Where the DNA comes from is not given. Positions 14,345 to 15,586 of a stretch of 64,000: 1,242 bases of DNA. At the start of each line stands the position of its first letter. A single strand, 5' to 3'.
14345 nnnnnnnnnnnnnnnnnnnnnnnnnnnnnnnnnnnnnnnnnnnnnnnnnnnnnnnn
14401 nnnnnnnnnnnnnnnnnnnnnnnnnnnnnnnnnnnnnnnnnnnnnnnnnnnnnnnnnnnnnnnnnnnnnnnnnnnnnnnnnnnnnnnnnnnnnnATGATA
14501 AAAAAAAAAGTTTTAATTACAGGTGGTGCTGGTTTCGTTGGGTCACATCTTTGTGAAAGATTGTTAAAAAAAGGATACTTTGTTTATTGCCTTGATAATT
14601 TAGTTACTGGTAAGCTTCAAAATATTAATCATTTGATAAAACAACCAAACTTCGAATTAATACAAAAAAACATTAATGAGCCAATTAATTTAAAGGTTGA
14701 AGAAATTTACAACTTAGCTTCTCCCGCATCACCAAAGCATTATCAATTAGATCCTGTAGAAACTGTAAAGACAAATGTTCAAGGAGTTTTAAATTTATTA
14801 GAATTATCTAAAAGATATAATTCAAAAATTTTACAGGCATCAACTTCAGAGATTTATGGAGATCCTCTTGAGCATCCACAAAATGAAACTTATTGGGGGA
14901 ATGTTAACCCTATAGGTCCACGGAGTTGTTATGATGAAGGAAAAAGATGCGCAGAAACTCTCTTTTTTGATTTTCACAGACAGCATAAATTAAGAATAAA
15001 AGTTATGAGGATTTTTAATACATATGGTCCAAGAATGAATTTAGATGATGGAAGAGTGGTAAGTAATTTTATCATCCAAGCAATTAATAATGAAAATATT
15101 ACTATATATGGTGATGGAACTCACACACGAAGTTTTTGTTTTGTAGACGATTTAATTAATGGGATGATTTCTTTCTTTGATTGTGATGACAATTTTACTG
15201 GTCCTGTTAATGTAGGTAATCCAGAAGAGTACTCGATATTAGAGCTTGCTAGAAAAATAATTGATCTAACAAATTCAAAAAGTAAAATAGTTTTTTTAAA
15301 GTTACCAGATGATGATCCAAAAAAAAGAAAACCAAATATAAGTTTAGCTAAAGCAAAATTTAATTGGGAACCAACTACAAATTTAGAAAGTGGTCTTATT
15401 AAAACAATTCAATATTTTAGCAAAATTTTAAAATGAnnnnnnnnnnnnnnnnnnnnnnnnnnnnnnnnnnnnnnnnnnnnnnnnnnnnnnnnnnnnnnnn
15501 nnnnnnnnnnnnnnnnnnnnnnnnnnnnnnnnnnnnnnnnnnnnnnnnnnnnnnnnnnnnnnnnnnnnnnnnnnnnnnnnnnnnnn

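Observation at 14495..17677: Arn-like three-gene module predicted to deliver a pentose (xylose-type) via a lipid carrier to a periplasmic GT-C enzyme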

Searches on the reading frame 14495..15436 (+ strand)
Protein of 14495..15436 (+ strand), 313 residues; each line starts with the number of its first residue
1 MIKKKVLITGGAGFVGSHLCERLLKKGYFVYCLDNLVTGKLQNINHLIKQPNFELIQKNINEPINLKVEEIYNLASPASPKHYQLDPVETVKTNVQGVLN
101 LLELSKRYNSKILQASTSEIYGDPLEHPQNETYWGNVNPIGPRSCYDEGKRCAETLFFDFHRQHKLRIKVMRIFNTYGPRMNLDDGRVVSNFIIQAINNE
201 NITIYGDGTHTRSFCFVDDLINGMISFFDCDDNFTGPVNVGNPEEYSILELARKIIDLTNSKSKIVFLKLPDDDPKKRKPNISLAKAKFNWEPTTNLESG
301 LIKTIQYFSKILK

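Call 4: search_protein_families(library=pfam, proteins=[window:14495-15436:+], max_evalue=0.01)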
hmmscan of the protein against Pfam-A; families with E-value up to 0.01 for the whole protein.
window:14495-15436:+ (313 aa): 6 families
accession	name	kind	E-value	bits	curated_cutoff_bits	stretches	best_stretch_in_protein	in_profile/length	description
PF16363.11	GDP_Man_Dehyd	-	2e-52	179.2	27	1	7-301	1-329/332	GDP-mannose 4,6 dehydratase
PF01370.27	Epimerase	-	5.3e-51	173.8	20.9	1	6-233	1-230/240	NAD dependent epimerase/dehydratase family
PF07993.18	NAD_binding_4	-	6e-09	35.9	20.1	1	48-178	70-209/258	Male sterility protein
PF04321.23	RmlD_sub_bind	-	1.9e-08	34.2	27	1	5-264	2-236/287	RmlD substrate binding domain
PF02719.21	Polysacc_synt_2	-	2.8e-08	33.8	20.2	1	6-110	1-120/293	Polysaccharide biosynthesis protein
PF01073.25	3Beta_HSD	-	2e-06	27.5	22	1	7-220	1-221/280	3-beta hydroxysteroid dehydrogenase/isomerase family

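Call 5: search_protein_families(library=ncbifam, proteins=[window:14495-15436:+], max_evalue=0.01)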
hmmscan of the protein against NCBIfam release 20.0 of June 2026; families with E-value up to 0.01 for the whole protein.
window:14495-15436:+ (313 aa): 27 families (the best 25 are shown)
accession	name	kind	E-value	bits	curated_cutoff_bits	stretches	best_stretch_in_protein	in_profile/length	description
TIGR04180.1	EDH_00030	hypoth_equivalog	4.4e-38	131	475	1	6-266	1-263/297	NAD-dependent 4,6-dehydratase LegB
TIGR01181.1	dTDP_gluc_dehyt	equivalog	1.3e-36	126.3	365.1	1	5-309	1-312/321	dTDP-glucose 4,6-dehydratase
TIGR01179.1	galE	equivalog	1.4e-32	112.8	262.3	1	5-300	1-317/332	UDP-glucose 4-epimerase GalE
NF005998.1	PRK08125.1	equivalog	3.6e-30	104.9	777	2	3-262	315-588/649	bifunctional UDP-4-amino-4-deoxy-L-arabinose formyltransferase/UDP-glucuronic acid oxidase ArnA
NF008872.0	PRK11908.1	equivalog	4.1e-30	105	294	1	4-309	2-336/349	bifunctional UDP-4-keto-pentose/UDP-xylose synthase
TIGR02197.1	heptose_epim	equivalog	9.8e-23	80.8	274.6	1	6-300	1-305/316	ADP-glyceromanno-heptose 6-epimerase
NF011728.1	PRK15181.1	equivalog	1.2e-22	80.4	760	1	3-308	15-337/348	Vi polysaccharide biosynthesis UDP-N-acetylglucosaminuronic acid C-4 epimerase TviC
NF007490.0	PRK10084.1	subfamily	2.8e-17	62.7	649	1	5-308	2-334/361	dTDP-glucose 4,6-dehydratase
NF047922.1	GDPFucSynFcl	equivalog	4.7e-16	59.1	500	1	3-309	2-302/308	GDP-L-fucose synthase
NF007582.0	PRK10217.1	equivalog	3.1e-15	56.1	698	1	4-308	2-331/355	dTDP-glucose 4,6-dehydratase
NF007956.0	PRK10675.1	subfamily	5.3e-15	55.4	394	1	5-296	2-317/338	UDP-glucose 4-epimerase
TIGR02622.1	CDP_4_6_dhtase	equivalog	6.2e-14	51.9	278.45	1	3-310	4-332/352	CDP-glucose 4,6-dehydratase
TIGR01472.1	gmd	equivalog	1.8e-13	50.4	415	1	4-181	1-190/342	GDP-mannose 4,6-dehydratase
NF041015.1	UDPsulfquin_syn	equivalog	8.7e-11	41.4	575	2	179-263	227-314/384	UDP-sulfoquinovose synthase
NF043036.1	ErythonDh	equivalog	5.3e-10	39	325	1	5-173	2-176/321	D-erythronate dehydrogenase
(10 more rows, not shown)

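Call 6: search_solved_structures(query=window:14495-15436:+, max_evalue=1e-20, show_alignments=1)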
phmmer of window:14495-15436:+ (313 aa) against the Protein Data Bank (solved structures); distinct sequences matched with E-value up to 1e-20: 40.
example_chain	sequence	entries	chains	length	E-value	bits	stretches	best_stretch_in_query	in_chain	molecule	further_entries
4gll_A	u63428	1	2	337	1.4e-113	382.5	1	3-312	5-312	UDP-glucuronic acid decarboxylase 1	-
2b69_A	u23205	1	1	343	1.5e-113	382.4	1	3-312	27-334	UDP-glucuronate decarboxylase 1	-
4m55_A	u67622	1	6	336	7.3e-113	380.2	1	3-312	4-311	UDP-glucuronic acid decarboxylase 1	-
4lk3_A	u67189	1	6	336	1e-112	379.7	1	3-312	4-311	UDP-glucuronic acid decarboxylase 1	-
4zrm_A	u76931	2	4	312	3.4e-40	141.5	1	5-312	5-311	UDP-glucose 4-epimerase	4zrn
8vr2_A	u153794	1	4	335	5.7e-37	130.9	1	3-309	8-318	NAD-dependent epimerase/dehydratase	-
6zl6_A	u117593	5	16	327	9.7e-36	126.8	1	5-311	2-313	Epimerase domain-containing protein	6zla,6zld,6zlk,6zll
6zlj_A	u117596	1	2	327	3e-35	125.2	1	5-311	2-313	Epimerase domain-containing protein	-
6bwl_A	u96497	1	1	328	5.8e-34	121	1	5-309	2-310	Pal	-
7ys8_A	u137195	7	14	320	1.9e-30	109.4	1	5-309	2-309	UDP-glucose 4-epimerase | UDP-glucose 4-epimerase along with EC 5.1.3.2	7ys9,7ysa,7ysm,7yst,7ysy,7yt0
8rdg_A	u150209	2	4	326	2.5e-30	109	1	5-306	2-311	SDR family NAD(P)-dependent oxidoreductase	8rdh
8rdi_A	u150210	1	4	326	8.9e-30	107.2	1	5-306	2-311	SDR family NAD(P)-dependent oxidoreductase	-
6bi4_A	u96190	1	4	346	3.7e-29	105.2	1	5-310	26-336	dTDP-glucose 4,6-dehydratase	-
6dnt_A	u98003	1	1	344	2e-28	102.8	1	3-309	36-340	NAD-dependent epimerase/dehydratase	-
6wjb_A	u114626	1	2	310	1.7e-26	96.5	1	3-241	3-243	NAD-dependent epimerase/dehydratase family protein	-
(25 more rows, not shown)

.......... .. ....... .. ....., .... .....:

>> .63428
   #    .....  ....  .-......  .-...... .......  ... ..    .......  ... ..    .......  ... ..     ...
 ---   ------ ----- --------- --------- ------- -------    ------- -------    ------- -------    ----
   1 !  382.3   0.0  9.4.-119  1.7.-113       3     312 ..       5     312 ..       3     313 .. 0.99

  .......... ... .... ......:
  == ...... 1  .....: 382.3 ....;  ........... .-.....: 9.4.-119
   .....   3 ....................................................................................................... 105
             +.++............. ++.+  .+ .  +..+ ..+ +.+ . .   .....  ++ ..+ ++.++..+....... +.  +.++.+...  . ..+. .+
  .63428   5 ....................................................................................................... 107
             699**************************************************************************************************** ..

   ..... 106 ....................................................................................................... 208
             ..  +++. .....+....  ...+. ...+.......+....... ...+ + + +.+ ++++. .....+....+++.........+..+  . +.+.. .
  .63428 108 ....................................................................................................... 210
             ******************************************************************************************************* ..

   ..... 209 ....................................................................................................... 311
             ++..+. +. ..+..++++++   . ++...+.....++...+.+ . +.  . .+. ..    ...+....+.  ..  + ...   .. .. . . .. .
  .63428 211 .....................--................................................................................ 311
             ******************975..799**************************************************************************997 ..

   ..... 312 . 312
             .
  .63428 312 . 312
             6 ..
